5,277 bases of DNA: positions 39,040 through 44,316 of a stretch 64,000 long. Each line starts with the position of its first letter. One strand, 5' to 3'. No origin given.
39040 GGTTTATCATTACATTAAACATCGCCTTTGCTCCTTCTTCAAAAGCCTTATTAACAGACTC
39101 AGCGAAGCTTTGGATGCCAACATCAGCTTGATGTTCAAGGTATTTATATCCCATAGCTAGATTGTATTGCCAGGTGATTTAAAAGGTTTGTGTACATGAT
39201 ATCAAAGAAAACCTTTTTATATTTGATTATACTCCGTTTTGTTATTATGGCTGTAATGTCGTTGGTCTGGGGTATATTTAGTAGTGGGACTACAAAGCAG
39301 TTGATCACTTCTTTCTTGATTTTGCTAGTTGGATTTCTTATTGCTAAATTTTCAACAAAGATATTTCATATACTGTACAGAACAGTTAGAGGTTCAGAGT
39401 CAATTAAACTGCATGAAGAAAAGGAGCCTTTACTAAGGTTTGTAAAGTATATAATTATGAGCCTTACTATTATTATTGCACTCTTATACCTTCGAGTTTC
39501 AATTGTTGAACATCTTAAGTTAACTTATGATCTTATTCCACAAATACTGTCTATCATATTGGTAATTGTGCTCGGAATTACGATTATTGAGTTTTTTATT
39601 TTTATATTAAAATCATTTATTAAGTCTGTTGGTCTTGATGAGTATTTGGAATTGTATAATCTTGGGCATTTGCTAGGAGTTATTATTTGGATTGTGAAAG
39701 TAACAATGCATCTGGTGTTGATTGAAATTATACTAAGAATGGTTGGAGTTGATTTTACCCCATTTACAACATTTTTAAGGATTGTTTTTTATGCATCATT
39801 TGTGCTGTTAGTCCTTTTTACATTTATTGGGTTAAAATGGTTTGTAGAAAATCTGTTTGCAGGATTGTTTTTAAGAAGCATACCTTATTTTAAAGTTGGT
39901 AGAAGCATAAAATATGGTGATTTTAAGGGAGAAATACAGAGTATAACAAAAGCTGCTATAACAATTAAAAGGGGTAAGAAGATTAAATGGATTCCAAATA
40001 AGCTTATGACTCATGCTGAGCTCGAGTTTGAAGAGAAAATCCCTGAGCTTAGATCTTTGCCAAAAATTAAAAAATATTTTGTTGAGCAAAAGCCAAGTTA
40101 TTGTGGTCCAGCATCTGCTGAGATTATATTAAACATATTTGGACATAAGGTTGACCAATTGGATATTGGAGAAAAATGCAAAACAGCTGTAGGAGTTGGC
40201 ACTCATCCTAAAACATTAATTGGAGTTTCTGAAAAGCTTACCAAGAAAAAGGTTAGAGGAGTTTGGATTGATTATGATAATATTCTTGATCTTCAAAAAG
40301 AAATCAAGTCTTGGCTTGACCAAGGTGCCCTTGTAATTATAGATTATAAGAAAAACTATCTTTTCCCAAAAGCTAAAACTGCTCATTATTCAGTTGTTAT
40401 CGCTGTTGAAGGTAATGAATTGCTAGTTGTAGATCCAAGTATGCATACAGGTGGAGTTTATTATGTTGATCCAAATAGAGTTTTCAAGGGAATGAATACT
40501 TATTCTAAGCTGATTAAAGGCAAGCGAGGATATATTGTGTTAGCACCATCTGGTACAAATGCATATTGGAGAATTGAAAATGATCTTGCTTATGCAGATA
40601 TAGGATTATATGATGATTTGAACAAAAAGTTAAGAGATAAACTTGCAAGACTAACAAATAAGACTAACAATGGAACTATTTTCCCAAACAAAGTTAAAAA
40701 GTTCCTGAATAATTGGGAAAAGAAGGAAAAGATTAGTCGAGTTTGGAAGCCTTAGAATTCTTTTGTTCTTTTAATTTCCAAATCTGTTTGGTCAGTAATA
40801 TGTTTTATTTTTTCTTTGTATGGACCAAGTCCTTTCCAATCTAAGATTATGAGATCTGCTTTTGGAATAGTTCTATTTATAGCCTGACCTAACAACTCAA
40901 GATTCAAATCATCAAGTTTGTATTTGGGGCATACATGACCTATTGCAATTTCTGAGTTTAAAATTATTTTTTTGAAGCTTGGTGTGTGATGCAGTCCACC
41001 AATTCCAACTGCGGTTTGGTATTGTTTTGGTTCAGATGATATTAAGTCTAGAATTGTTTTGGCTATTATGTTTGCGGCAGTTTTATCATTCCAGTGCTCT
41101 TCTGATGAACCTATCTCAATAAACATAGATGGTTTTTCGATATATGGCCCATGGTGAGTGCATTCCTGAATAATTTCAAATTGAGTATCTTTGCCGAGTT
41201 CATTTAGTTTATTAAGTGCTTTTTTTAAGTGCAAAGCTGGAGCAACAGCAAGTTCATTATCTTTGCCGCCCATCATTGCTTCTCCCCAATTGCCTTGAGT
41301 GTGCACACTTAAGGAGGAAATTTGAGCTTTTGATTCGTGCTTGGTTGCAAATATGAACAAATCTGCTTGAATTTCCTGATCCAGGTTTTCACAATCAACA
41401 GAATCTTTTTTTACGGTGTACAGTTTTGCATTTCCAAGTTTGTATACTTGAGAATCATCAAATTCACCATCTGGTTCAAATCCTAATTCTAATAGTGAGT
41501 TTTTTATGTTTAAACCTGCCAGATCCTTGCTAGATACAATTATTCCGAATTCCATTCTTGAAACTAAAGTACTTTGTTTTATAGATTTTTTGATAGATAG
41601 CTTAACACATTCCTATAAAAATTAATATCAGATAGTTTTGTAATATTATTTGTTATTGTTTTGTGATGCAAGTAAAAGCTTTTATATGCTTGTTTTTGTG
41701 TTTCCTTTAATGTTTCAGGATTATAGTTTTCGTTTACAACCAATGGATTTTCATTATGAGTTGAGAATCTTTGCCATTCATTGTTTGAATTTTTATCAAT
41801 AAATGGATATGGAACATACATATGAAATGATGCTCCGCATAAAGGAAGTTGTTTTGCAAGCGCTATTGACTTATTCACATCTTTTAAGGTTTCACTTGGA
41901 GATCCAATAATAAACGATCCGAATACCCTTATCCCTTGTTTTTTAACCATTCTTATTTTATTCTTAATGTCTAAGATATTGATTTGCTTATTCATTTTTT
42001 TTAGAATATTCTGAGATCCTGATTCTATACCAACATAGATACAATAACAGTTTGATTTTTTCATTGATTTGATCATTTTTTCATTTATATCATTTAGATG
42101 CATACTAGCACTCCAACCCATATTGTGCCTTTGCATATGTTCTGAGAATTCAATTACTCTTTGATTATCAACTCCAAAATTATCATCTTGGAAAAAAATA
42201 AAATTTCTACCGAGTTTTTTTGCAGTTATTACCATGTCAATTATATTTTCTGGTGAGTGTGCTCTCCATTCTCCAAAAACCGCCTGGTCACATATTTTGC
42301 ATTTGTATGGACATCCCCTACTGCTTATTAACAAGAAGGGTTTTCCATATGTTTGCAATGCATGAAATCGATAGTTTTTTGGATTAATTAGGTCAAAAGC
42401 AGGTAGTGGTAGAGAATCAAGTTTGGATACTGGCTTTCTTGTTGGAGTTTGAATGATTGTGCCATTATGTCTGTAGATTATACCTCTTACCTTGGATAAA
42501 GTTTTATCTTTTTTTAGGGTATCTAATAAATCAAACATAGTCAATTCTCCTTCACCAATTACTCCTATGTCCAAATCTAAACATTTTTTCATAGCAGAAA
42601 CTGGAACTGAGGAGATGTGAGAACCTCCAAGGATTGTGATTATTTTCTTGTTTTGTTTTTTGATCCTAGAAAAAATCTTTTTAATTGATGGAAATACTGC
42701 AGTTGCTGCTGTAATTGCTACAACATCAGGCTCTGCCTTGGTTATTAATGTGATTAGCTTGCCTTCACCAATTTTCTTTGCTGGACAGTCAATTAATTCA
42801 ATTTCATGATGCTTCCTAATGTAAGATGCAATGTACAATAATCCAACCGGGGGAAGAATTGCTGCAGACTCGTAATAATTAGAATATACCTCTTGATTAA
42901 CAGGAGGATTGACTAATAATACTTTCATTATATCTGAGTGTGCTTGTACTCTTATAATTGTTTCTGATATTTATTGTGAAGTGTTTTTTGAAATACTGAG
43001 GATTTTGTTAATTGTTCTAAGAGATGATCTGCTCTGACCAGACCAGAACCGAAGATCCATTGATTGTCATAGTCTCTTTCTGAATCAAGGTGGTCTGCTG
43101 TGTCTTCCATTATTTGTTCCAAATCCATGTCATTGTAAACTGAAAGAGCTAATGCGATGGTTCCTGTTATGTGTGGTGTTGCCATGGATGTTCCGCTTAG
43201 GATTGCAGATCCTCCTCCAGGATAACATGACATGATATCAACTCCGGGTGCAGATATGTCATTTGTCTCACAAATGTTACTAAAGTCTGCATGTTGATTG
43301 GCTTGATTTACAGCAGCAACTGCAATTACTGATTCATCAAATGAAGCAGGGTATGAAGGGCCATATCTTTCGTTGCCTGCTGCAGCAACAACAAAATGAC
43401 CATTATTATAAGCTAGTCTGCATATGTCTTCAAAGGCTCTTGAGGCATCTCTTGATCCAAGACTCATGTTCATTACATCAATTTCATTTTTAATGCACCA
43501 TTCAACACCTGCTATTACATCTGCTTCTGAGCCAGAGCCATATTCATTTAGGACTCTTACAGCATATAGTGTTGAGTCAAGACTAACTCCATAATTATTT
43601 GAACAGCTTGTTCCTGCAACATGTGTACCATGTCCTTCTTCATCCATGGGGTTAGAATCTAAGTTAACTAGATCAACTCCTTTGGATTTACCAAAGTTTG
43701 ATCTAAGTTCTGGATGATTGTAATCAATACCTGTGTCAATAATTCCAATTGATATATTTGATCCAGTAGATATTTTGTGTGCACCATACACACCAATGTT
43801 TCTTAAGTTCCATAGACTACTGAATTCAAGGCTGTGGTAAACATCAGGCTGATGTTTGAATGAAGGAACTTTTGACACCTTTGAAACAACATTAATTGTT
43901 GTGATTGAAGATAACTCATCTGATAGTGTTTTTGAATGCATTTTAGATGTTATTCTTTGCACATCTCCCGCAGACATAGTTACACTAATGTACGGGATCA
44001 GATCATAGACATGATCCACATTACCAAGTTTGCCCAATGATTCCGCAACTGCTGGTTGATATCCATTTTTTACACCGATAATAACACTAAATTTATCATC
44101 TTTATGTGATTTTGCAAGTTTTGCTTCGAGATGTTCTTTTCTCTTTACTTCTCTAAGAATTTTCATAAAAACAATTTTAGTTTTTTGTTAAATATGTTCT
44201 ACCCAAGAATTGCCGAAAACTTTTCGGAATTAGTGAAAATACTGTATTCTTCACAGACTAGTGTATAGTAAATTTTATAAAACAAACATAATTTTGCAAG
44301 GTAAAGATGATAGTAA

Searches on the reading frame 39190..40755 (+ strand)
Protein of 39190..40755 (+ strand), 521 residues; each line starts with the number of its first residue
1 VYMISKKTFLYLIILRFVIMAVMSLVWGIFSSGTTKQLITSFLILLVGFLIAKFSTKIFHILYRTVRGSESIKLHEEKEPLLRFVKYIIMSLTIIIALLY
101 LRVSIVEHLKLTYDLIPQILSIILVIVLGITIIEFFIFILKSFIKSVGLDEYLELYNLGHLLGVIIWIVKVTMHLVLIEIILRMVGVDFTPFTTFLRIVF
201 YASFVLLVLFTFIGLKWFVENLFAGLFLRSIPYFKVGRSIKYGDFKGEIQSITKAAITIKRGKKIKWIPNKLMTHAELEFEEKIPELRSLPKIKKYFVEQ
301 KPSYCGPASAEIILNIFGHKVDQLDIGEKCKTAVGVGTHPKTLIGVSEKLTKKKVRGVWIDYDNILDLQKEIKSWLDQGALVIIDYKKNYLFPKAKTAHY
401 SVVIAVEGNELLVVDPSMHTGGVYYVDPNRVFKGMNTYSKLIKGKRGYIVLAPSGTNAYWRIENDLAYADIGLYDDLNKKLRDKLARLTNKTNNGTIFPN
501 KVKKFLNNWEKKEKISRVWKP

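Call 18: search_protein_families(library=pfam, proteins=[window:39190-40755:+], max_evalue=0.001)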
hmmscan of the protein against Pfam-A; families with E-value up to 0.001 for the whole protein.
window:39190-40755:+ (521 aa): 5 families
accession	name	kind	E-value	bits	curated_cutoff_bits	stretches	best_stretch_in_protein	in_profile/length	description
PF13529.12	Peptidase_C39_2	-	5.5e-08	33.9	24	1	299-416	7-142/143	Peptidase_C39 like family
PF05023.20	Phytochelatin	-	4.4e-05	23.2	24.9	0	294-448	38-210/210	Phytochelatin synthase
PF03412.21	Peptidase_C39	-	4.6e-05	23.7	22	1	295-418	3-107/133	Peptidase C39 family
PF00924.24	MS_channel_2nd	-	0.00013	22.5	20.2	1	219-275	3-60/68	Mechanosensitive ion channel, beta-domain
PF05552.17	MS_channel_1st_1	-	0.00044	20.5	22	0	37-58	16-37/50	Mechanosensitive ion channel, conserved TM helix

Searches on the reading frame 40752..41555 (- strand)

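Call 30: search_protein_families(library=pfam, proteins=[window:40752-41555:-], max_evalue=0.01)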
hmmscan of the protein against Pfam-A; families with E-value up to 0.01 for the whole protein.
window:40752-41555:- (267 aa): 1 family
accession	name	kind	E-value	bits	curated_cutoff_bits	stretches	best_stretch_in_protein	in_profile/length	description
PF04414.18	tRNA_deacylase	-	3.6e-62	210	33.6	1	62-261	3-204/205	D-aminoacyl-tRNA deacylase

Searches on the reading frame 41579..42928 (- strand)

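Call 18: search_protein_families(library=pfam, proteins=[window:41579-42928:-], max_evalue=0.001)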
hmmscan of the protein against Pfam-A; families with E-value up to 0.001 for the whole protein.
window:41579-42928:- (449 aa): 2 families
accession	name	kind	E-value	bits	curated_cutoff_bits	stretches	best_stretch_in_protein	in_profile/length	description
PF04055.27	Radical_SAM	-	1.2e-19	71.6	29.5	1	201-357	2-165/166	Radical SAM superfamily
PF02310.24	B12-binding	-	3.5e-18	66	32.1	1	22-131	9-117/121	B12 binding domain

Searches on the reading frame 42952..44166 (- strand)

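Call 18: search_protein_families(library=pfam, proteins=[window:42952-44166:-], max_evalue=0.001)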
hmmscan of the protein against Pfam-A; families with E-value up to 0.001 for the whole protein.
window:42952-44166:- (404 aa): 1 family
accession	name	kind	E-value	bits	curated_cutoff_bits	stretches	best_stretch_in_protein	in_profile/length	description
PF00082.27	Peptidase_S8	-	9e-48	163.5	21.8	1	135-360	1-276/288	Subtilase family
